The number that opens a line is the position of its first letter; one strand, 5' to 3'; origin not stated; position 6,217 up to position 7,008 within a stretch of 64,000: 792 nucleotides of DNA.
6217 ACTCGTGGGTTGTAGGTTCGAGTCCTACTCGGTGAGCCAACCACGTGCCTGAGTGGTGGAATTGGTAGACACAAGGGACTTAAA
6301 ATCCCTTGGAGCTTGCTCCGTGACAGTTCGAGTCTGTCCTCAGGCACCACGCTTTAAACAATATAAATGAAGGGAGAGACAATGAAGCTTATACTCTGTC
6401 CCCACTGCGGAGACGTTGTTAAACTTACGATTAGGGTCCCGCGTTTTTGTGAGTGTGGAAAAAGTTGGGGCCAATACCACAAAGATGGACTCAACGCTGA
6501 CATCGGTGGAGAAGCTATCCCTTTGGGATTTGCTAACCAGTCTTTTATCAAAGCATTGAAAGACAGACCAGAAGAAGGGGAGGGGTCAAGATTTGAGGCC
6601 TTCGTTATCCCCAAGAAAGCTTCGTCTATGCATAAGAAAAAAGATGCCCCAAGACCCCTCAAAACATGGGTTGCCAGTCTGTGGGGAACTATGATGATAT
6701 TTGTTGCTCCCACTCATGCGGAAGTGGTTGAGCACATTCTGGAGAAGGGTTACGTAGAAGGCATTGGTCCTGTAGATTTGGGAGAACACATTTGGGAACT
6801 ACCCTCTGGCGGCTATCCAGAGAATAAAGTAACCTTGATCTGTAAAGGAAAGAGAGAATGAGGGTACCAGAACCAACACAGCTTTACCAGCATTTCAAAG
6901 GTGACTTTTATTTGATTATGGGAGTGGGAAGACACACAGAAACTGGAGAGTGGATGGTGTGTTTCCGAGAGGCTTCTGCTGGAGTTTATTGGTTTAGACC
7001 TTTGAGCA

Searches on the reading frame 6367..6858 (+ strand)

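Call 41: search_protein_families(library=phrogs, proteins=[window:6367-6858:+], max_evalue=1)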
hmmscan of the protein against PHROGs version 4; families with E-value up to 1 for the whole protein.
window:6367-6858:+ (164 aa): 0 families

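Call 42: search_protein_families(library=pfam, proteins=[window:6367-6858:+], max_evalue=1)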
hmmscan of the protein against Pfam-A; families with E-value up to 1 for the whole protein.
window:6367-6858:+ (164 aa): 1 family
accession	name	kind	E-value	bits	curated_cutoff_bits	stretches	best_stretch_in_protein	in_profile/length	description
PF01172.24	SBDS_N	-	0.055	13.8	24.6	0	70-95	8-33/88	Shwachman-Bodian-Diamond syndrome (SBDS) N-terminal domain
